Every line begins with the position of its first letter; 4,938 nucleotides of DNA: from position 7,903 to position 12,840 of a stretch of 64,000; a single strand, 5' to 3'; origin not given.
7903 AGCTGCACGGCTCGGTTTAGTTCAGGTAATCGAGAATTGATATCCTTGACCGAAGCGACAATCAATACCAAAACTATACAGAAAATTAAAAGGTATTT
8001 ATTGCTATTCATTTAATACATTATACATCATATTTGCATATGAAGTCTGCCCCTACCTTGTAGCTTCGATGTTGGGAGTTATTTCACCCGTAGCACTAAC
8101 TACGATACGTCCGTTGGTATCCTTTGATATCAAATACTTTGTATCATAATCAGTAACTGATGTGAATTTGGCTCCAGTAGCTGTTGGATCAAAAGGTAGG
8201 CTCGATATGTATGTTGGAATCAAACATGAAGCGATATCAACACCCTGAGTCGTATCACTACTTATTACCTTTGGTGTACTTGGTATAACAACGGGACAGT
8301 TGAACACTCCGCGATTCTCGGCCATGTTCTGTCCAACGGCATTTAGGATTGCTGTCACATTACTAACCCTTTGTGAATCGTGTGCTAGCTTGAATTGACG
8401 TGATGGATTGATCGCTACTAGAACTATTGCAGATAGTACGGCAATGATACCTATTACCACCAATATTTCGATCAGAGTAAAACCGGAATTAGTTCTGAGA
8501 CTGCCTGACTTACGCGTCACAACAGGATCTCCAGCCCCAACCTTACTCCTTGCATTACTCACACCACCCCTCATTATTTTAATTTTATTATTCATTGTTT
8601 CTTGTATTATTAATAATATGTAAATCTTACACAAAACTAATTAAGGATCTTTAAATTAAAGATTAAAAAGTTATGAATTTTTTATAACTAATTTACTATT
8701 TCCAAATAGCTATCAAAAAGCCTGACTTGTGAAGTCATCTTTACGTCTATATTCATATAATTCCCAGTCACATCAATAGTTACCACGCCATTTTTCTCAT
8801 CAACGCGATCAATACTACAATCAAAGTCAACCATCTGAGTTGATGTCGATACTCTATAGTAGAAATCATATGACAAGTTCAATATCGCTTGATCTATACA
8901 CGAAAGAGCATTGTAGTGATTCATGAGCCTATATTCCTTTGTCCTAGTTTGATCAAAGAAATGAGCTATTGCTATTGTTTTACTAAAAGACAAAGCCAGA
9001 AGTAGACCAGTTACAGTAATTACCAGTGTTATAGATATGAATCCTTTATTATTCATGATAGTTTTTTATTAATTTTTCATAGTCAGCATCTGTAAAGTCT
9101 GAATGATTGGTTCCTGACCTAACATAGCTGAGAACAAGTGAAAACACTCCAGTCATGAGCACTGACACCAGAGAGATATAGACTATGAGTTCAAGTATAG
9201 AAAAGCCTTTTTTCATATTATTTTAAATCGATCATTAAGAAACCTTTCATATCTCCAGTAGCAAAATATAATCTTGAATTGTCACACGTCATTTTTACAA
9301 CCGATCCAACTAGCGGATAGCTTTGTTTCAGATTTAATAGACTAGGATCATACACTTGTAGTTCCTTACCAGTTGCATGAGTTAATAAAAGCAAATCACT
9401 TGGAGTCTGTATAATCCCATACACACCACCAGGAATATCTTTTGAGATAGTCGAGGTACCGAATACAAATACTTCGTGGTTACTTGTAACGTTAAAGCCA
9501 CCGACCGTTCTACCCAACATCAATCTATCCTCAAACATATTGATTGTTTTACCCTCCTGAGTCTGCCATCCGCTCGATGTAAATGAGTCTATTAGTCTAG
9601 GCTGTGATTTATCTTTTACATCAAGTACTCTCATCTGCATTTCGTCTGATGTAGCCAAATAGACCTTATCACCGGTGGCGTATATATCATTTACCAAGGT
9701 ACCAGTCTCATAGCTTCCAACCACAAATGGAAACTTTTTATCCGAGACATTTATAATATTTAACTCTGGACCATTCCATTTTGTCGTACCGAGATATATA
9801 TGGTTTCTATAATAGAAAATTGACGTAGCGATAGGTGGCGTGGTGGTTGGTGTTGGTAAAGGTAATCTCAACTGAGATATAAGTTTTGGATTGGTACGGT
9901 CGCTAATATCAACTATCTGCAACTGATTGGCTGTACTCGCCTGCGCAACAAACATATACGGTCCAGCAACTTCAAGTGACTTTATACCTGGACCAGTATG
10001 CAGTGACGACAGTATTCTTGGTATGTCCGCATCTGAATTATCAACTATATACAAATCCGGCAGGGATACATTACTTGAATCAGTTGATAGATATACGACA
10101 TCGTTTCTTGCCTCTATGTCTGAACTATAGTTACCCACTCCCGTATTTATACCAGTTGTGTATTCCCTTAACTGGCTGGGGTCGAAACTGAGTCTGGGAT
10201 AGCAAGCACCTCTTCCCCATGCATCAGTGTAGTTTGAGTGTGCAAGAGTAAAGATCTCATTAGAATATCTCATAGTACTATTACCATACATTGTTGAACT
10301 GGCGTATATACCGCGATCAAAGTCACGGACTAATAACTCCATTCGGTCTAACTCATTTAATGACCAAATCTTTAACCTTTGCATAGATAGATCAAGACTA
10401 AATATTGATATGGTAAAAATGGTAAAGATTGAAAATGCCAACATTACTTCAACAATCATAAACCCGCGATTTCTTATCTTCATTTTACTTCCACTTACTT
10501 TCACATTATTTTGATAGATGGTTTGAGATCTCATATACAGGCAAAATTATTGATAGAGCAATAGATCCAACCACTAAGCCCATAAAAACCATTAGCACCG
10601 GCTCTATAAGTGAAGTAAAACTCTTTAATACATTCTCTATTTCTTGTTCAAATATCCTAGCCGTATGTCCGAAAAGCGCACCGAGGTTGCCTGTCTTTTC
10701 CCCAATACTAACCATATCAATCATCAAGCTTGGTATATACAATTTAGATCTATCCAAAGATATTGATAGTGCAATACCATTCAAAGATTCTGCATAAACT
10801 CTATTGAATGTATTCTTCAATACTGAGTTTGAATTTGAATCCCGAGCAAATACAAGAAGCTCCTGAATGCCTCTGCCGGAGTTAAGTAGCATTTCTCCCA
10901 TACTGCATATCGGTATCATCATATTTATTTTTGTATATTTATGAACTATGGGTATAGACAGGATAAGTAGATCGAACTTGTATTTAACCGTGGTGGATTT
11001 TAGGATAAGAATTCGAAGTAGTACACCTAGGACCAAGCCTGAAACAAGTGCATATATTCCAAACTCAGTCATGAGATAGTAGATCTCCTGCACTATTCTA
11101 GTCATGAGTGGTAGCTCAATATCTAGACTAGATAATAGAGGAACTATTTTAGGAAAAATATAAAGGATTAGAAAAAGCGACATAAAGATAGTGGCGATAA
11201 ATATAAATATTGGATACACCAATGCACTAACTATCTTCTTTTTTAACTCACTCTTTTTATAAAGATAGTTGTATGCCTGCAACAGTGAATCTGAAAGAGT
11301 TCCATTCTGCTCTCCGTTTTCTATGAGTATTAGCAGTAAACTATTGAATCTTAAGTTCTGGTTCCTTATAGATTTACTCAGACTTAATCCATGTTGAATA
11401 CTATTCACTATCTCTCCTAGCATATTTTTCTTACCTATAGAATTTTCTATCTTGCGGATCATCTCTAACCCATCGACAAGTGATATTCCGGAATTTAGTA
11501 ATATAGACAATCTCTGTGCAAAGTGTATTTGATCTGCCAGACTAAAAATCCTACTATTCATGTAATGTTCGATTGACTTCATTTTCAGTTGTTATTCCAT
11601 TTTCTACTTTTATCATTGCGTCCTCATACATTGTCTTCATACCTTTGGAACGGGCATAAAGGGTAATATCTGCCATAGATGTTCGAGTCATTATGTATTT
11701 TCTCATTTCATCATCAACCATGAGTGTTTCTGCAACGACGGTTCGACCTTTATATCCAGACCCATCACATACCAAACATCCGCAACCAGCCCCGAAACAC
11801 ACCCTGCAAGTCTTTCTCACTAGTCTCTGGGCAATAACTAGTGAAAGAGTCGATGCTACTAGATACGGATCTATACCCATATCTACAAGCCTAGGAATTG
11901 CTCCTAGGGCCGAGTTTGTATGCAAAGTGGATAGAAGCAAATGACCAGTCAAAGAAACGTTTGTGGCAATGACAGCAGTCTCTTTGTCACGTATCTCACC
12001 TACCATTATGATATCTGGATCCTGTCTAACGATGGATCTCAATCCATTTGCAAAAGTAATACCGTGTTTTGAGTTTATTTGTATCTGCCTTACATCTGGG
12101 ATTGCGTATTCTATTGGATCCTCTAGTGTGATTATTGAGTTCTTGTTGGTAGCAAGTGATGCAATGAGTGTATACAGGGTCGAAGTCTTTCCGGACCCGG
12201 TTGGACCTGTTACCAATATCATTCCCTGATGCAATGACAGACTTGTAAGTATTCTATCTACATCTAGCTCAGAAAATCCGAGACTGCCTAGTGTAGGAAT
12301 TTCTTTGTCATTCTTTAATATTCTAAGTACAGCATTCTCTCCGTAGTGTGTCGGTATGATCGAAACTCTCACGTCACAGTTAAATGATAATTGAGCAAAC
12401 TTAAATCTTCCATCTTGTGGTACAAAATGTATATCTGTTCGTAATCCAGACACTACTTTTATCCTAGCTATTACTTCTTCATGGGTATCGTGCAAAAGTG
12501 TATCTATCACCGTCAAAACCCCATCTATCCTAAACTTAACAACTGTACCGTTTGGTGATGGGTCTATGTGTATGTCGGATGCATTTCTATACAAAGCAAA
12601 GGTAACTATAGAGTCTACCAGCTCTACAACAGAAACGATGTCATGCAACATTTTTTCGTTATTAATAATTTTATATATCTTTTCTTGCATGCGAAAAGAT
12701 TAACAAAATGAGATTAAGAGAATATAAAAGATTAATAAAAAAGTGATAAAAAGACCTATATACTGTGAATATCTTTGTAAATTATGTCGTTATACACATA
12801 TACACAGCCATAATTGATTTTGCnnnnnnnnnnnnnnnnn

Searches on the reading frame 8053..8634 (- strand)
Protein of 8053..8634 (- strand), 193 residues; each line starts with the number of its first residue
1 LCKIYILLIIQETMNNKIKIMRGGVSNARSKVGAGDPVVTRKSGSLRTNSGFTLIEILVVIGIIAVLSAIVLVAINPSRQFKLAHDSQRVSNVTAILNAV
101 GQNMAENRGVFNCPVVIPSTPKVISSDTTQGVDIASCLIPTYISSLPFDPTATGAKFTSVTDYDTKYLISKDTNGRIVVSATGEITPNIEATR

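Call 9: search_protein_families(library=pfam, proteins=[window:8053-8634:-], max_evalue=0.0001)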
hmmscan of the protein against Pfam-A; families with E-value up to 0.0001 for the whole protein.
window:8053-8634:- (193 aa): 1 family
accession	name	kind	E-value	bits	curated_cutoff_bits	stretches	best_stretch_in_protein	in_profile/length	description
PF07963.17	N_methyl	-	5e-07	29.5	21.2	1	47-72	2-27/27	Prokaryotic N-terminal methylation motif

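Call 26: search_protein_families(library=ncbifam, proteins=[window:8053-8634:-], max_evalue=0.01)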
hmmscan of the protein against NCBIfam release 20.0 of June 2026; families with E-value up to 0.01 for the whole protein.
window:8053-8634:- (193 aa): 10 families
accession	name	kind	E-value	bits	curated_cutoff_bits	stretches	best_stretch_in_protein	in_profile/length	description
TIGR01708.2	typeII_sec_gspH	equivalog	4e-08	33.4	80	1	50-102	2-55/169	type II secretion system minor pseudopilin GspH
TIGR02532.1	IV_pilin_GFxxxE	domain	4.6e-07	29.4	16.3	1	50-72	2-24/24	prepilin-type N-terminal cleavage/methylation domain-containing protein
NF007862.0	PRK10574.1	equivalog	6.3e-07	29.6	138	1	48-76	3-31/145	prepilin peptidase-dependent pilin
NF041013.1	T4P_ComGE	equivalog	1.5e-05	25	49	1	48-108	2-61/83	competence type IV pilus minor pilin ComGE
TIGR02596.1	TIGR02596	subfamily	8.8e-05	22.7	70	1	52-103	1-55/196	Verru_Chthon cassette protein D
TIGR01710.1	typeII_sec_gspG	equivalog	0.00021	21.3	88.85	1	50-102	1-51/134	type II secretion system major pseudopilin GspG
NF007800.0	PRK10506.1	equivalog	0.00029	20.7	158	1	45-84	4-44/163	prepilin peptidase-dependent protein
NF041775.1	typeIV_PilA_Myxo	equivalog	0.00067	19.7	400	1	48-73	9-34/214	type IV pilin protein PilA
NF040999.1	pilin_ComGC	equivalog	0.001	19.2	75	1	50-71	2-23/84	competence type IV pilus major pilin ComGC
NF040982.1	ComGD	equivalog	0.0013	19.1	70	1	50-80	2-33/139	competence type IV pilus minor pilin ComGD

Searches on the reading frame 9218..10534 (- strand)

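Call 9: search_protein_families(library=pfam, proteins=[window:9218-10534:-], max_evalue=0.0001)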
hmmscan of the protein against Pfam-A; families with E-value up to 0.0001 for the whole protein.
window:9218-10534:- (438 aa): 1 family
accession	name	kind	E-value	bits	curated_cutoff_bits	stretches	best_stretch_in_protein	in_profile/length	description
PF08309.17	LVIVD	-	7.9e-09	35.2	20.2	1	186-220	6-38/42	LVIVD repeat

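Call 26: search_protein_families(library=ncbifam, proteins=[window:9218-10534:-], max_evalue=0.01)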
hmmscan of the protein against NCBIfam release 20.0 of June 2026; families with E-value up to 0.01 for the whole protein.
window:9218-10534:- (438 aa): 0 families

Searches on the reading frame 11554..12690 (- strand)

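Call 8: search_protein_families(library=pfam, proteins=[window:11554-12690:-], max_evalue=0.001)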
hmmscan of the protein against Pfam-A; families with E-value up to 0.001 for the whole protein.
window:11554-12690:- (378 aa): 7 families
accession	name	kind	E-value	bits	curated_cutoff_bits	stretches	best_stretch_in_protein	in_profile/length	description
PF00437.27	T2SSE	-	1.1e-110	370.2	24.9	1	18-374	5-370/370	Type II/IV secretion system protein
PF01580.24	FtsK_SpoIIIE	-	4.1e-05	23.6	24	1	155-183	39-67/221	FtsK/SpoIIIE family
PF06414.18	Zeta_toxin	-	9.3e-05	22.4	22.3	1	156-204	17-65/199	Zeta toxin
PF20720.3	nSTAND3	-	0.00013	22.1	27.2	1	154-192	16-54/155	Novel STAND NTPase 3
PF13401.12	AAA_22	-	0.00017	22.3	27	1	154-188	4-38/130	AAA domain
PF25199.1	nSTAND_NTPase5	-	0.00034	20.9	34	1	155-204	41-91/145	Novel STAND NTPase 5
PF12775.13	AAA_7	-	0.00095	19.2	25.8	0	146-188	24-66/181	P-loop containing dynein motor region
